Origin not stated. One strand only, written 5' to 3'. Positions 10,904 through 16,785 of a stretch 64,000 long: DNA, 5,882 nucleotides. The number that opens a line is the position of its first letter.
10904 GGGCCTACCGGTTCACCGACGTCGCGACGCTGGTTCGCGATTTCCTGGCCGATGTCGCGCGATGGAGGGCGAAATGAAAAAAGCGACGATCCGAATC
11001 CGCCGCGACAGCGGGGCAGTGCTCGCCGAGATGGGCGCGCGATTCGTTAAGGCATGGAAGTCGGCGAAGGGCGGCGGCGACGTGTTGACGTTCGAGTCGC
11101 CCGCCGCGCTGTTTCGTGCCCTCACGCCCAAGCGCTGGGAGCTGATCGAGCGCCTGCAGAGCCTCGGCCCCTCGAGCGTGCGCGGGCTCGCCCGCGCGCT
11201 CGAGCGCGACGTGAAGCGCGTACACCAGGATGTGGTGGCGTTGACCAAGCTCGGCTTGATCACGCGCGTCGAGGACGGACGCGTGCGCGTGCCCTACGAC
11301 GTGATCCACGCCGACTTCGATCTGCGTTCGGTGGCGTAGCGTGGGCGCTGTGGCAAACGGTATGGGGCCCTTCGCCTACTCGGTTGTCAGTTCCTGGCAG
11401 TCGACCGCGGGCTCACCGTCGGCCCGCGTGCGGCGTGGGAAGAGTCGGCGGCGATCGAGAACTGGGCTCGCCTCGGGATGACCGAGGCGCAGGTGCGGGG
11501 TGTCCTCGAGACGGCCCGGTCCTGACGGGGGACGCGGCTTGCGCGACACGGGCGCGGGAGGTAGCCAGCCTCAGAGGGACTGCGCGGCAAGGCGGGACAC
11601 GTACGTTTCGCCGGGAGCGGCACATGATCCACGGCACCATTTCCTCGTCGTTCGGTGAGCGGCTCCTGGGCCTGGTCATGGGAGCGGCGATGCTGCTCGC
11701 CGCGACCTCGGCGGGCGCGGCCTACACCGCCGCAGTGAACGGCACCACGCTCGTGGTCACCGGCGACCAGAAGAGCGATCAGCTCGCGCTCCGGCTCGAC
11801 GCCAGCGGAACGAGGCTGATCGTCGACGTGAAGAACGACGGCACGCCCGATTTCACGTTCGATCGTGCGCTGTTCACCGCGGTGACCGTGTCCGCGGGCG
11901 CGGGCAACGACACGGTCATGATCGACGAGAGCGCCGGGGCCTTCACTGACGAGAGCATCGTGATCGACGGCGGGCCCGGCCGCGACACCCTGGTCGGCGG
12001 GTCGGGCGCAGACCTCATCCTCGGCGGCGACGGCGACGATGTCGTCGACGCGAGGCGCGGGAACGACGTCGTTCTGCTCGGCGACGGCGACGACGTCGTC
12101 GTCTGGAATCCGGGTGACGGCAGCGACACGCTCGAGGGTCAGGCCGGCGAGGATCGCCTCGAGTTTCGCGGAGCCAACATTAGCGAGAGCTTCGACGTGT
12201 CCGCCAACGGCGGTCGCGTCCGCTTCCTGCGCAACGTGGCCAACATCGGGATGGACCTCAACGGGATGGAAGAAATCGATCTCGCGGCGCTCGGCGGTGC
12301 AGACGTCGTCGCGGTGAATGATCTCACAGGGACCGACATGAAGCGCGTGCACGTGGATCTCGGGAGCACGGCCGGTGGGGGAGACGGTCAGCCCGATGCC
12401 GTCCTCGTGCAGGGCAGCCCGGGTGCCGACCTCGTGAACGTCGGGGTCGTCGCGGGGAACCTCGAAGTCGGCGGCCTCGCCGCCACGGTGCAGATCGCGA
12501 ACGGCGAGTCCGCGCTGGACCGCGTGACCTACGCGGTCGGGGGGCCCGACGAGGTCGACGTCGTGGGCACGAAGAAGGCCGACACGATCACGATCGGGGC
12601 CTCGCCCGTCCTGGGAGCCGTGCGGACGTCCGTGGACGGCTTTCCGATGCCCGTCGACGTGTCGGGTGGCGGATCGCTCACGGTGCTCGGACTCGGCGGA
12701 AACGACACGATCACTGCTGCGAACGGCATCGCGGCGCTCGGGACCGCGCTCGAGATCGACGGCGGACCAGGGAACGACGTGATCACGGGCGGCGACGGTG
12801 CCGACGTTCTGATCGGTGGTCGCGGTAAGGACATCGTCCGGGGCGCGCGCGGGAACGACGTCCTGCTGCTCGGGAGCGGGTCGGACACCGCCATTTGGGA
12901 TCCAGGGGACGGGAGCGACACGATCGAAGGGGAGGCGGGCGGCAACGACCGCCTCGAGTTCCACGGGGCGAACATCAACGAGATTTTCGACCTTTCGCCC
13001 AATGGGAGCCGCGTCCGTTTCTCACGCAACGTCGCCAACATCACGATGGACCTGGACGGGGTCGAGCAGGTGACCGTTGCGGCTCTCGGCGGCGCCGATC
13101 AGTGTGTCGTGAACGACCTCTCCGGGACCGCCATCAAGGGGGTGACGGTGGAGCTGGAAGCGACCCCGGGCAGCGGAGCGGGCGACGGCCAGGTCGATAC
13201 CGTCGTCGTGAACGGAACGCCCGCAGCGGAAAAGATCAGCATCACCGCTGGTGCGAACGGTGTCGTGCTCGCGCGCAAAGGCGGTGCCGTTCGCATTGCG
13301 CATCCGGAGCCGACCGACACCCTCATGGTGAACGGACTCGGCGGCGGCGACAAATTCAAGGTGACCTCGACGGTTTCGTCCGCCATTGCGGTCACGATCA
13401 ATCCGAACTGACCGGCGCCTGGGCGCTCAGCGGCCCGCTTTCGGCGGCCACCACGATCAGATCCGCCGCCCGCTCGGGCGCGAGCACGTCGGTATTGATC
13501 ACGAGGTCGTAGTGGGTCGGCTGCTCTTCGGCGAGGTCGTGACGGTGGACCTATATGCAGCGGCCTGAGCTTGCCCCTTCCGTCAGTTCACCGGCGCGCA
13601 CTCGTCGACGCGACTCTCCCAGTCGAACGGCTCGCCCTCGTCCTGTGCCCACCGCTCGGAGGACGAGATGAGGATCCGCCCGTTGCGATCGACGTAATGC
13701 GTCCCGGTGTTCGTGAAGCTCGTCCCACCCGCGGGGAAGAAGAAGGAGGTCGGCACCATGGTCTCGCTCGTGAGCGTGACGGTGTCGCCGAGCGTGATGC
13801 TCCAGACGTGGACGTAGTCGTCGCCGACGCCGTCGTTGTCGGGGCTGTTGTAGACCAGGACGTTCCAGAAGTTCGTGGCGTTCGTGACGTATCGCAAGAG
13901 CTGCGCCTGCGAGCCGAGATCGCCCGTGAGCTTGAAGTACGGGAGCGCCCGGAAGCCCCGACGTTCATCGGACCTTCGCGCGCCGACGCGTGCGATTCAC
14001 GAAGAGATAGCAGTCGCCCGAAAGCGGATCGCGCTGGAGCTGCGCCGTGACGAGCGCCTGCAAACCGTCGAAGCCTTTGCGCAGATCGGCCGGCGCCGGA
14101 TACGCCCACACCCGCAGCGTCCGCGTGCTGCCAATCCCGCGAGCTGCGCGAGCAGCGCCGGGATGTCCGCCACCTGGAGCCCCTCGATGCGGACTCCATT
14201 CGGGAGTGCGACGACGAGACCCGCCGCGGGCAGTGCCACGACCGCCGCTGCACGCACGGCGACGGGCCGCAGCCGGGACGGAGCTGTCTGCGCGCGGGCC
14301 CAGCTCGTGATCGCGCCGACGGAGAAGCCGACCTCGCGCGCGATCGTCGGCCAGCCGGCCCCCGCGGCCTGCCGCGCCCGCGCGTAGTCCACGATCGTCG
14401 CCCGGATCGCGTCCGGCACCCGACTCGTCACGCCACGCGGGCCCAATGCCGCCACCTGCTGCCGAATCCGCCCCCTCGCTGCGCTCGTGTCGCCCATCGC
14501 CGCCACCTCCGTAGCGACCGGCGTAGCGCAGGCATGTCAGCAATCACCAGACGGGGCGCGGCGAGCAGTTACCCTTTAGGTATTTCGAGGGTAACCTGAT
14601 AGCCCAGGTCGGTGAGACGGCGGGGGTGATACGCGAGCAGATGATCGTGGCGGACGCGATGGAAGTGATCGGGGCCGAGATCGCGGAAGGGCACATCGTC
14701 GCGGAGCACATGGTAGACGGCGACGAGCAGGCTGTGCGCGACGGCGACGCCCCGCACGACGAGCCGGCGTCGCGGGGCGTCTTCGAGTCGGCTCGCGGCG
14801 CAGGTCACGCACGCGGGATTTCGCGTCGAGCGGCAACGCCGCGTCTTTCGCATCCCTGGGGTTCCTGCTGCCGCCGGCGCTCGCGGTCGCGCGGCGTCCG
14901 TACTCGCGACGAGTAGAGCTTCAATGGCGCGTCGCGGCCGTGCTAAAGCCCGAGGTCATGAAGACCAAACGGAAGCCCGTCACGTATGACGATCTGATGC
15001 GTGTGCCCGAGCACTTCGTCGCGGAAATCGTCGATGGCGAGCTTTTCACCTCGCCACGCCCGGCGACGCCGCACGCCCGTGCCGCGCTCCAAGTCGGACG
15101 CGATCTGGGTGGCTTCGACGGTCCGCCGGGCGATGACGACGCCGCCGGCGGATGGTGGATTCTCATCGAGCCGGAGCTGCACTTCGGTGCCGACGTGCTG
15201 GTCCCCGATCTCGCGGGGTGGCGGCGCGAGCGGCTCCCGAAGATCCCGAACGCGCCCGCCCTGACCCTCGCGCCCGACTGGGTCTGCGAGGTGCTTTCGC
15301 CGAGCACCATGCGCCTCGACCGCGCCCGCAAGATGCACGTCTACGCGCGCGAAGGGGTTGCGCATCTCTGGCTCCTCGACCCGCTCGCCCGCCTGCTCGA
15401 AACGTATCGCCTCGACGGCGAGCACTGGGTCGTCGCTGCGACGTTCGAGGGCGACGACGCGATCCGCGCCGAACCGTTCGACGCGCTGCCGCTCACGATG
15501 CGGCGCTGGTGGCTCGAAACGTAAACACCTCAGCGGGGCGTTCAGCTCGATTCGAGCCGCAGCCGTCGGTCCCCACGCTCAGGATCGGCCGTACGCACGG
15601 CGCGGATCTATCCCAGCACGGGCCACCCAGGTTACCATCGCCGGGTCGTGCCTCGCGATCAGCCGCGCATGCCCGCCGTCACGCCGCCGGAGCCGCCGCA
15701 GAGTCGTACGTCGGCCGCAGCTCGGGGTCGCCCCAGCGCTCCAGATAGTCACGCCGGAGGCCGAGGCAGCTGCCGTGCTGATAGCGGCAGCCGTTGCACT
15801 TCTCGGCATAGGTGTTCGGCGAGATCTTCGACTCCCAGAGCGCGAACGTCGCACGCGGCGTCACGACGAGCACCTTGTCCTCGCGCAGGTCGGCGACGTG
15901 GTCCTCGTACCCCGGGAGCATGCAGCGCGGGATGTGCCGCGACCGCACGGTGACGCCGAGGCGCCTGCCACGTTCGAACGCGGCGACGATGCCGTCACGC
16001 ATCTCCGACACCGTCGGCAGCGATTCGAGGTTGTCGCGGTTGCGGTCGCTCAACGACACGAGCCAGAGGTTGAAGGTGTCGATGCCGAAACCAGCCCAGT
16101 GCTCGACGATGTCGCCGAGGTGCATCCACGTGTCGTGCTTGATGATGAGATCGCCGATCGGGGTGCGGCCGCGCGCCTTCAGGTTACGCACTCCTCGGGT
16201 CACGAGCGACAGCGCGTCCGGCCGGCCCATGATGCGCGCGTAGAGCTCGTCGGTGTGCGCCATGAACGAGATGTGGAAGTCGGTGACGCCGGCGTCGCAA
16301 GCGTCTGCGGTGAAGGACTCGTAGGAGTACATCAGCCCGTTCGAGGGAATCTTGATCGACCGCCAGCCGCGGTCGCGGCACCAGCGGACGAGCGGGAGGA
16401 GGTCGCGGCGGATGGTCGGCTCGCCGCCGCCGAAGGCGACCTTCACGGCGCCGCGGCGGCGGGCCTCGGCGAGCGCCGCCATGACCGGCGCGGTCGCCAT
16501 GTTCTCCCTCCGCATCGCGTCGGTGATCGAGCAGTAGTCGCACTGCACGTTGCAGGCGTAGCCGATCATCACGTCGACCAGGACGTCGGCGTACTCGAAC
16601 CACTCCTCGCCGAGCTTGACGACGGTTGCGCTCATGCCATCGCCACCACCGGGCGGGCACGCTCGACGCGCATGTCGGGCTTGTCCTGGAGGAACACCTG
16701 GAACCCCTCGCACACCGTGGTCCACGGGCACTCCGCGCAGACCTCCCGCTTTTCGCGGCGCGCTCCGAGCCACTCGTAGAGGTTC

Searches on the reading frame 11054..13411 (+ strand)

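Call 11: search_protein_families(library=ncbifam, proteins=[window:11054-13411:+], max_evalue=0.001)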
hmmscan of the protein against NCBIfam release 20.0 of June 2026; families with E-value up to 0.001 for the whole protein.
window:11054-13411:+ (785 aa): 7 families
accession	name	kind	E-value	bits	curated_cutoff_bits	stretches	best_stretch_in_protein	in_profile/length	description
NF033943.0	RTX_toxin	subfamily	1.4e-20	73.2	1000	2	540-645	722-831/930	RTX family hemolysin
NF050046.1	PueAB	exception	9.6e-10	37.5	670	2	574-638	505-568/616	polyurethane esterase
NF052454.1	BtaGlycanEglC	equivalog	3.6e-09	36.1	700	1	586-674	112-194/459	endo-1,3-1,4-beta-glycanase EglC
NF046115.1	Ca_rpt_SMc04171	equivalog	5.7e-09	35.6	625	1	274-371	266-358/574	SMc04171 family calcium-binding repeat protein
NF033203.1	entero_EhxA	exception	1.1e-07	30.4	2000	2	569-639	724-857/997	enterohemolysin EhxA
NF053766.1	ZapA_metallo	exception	2e-07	30.5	940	2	567-623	332-386/483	ZapA family metalloprotease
NF035945.1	Zn_serralysin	subfamily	1.8e-05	24.1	500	1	564-621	321-375/462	serralysin family metalloprotease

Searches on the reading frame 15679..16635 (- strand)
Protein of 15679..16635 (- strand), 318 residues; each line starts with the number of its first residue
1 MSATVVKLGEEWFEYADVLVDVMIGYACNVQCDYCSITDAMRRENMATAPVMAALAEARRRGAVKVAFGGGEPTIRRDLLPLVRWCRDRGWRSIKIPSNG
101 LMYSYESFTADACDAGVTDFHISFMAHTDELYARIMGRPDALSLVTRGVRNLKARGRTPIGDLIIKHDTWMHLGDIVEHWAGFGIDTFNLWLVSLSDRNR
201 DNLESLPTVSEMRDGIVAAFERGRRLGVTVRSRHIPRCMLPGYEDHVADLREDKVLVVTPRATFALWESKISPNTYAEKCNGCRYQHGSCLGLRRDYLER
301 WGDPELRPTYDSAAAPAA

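Call 61: search_protein_families(library=pfam, proteins=[window:15679-16635:-], max_evalue=1)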
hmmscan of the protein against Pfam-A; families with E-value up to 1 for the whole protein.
window:15679-16635:- (318 aa): 2 families
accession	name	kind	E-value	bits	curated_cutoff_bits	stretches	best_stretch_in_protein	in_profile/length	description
PF04055.27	Radical_SAM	-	7.3e-17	62.5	29.5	1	24-176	3-162/166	Radical SAM superfamily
PF13353.11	Fer4_12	-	0.084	13.6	22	1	27-100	14-91/137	4Fe-4S single cluster domain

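Call 62: search_protein_families(library=padloc, proteins=[window:15679-16635:-], max_evalue=0.001)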
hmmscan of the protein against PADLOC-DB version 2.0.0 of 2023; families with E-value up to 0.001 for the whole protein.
window:15679-16635:- (318 aa): 2 families
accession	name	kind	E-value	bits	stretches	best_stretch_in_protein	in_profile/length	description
PDLC02903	pVip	-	2.2e-09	35.2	1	22-138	4-113/257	Viperins not associated with kinases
PDLC02904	pVip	-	1.3e-07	29.4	1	24-103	9-88/262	Viperins associated with kinases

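Call 81: search_protein_families(library=ncbifam, proteins=[window:15679-16635:-], max_evalue=0.1)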
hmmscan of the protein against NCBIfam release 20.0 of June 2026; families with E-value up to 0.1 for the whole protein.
window:15679-16635:- (318 aa): 52 families (the best 25 are shown)
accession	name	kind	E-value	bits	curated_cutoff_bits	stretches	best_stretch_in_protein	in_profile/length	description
NF038332.1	rSAM_rare_HxsC4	exception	7.8e-22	77.9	500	1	19-186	15-187/335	radical SAM protein HxsC4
TIGR02668.1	moaA_archaeal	equivalog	3.6e-16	59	325.25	1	22-160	14-151/303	GTP 3',8-cyclase MoaA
NF001199.0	PRK00164.2-1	equivalog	1.1e-15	57.6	231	1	22-160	16-153/308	GTP 3',8-cyclase MoaA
TIGR02109.1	PQQ_syn_pqqE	equivalog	9.7e-15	54.3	381.35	1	23-178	12-167/358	pyrroloquinoline quinone biosynthesis protein PqqE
NF045646.2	rSAM_Se_TrsS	equivalog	1.4e-14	53.5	490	1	24-139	92-210/441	radical SAM (seleno)protein TrsS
TIGR02666.1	moaA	equivalog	1e-13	51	284.05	1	27-159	19-157/336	GTP 3',8-cyclase MoaA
TIGR04303.1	GeoRSP_rSAM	equivalog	4.1e-13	49.6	400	1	20-230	7-218/325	GeoRSP system radical SAM/SPASM protein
TIGR04347.1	pseudo_SAM_Halo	equivalog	9.7e-12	44.8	525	1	25-202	45-221/390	TIGR04347 family pseudo-SAM/SPASM protein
TIGR03962.1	mycofact_rSAM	equivalog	1.1e-11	44.5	265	1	22-158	16-150/339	mycofactocin radical SAM maturase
NF045574.1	sacti_mat_StsB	exception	1.1e-11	44.3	625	1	24-190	102-266/466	StsB family radical SAM/SPASM domain sactipeptide maturase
NF045702.1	rSAM_GDGT_ether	equivalog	1.2e-11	44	450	1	17-178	85-251/486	tetraether lipid synthase Tes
TIGR03977.1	rSAM_pair_HxsC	equivalog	4.1e-11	42.3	267.9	1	22-178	29-188/292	His-Xaa-Ser system radical SAM maturase HxsC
TIGR04055.1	rSAM_NirJ2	equivalog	1.9e-10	40.8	500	1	26-156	8-137/326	putative heme d1 biosynthesis radical SAM protein NirJ2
TIGR04545.1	rSAM_ahbD_hemeb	equivalog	1.1e-09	38.2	500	1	24-202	6-184/339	heme b synthase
NF050035.1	rSAM_WgK_link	exception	5e-08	32.3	650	1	15-86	6-80/367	radical SAM/SPASM peptide maturase WgkB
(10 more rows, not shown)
